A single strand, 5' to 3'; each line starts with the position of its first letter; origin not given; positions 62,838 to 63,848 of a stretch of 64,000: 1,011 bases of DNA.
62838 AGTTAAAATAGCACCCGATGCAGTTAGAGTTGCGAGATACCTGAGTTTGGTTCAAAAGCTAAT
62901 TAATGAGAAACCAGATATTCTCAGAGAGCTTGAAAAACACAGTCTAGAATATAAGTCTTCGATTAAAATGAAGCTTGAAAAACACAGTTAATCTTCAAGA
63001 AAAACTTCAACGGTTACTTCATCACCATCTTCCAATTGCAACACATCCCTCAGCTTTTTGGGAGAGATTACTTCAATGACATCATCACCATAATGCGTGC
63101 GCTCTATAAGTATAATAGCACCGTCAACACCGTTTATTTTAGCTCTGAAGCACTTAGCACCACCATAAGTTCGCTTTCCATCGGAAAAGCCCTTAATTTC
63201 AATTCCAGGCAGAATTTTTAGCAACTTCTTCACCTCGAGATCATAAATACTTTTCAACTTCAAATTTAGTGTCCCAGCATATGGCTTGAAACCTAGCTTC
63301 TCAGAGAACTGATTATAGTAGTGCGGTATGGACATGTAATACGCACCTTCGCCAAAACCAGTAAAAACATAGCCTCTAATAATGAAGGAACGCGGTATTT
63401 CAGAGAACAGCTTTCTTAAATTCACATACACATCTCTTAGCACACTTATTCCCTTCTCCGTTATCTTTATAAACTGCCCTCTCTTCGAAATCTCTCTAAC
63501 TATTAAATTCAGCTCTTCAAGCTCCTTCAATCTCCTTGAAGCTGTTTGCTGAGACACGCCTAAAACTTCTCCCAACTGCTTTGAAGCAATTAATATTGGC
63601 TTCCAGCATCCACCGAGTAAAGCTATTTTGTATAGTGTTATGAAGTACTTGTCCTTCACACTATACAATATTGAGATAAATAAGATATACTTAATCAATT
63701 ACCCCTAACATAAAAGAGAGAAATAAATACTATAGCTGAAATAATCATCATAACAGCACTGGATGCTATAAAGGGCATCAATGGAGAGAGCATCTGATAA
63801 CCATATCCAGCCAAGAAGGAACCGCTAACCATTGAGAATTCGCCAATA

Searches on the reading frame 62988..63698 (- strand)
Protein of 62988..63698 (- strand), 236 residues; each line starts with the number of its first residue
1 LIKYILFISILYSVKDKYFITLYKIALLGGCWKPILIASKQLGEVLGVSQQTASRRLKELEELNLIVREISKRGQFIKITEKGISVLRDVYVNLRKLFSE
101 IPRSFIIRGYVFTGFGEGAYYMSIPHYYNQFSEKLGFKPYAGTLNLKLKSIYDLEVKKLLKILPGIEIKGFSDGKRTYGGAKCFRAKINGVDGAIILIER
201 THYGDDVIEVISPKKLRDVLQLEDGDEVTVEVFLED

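Call 42: search_protein_families(library=pfam, proteins=[window:62988-63698:-], max_evalue=0.01)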
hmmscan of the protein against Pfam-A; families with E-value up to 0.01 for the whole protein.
window:62988-63698:- (236 aa): 11 families
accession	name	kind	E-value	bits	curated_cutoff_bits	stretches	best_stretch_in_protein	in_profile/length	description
PF01982.22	CTP-dep_RFKase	-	5.4e-45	152.7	25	1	111-232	1-121/121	Domain of unknown function DUF120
PF12802.13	MarR_2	-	2.9e-07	31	27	1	39-72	23-56/61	MarR family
PF01047.28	MarR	-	3.4e-05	24.1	24.6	1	39-72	20-53/59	MarR family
PF13545.12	HTH_Crp_2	-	5.8e-05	23.4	27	1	39-79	25-61/70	Crp-like helix-turn-helix domain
PF12840.13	HTH_20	-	0.0001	22.6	27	1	39-67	21-49/51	Helix-turn-helix domain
PF13412.12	HTH_24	-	0.00011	22.1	21.9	1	39-66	20-47/48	Winged helix-turn-helix DNA-binding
PF25213.1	HVO_A0261_N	-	0.00034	20.9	35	1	40-89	28-73/86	HVO_A0261 N-terminal domain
PF08220.18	HTH_DeoR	-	0.0012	19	21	0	40-68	18-46/57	DeoR-like helix-turn-helix domain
PF08279.18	HTH_11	-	0.0014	18.9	25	1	39-74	18-53/55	HTH domain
PF13463.12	HTH_27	-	0.0015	19.2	22.2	1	40-83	22-68/68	Winged helix DNA-binding domain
PF13404.12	HTH_AsnC-type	-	0.0034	17.6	27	1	40-61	21-42/42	AsnC-type helix-turn-helix domain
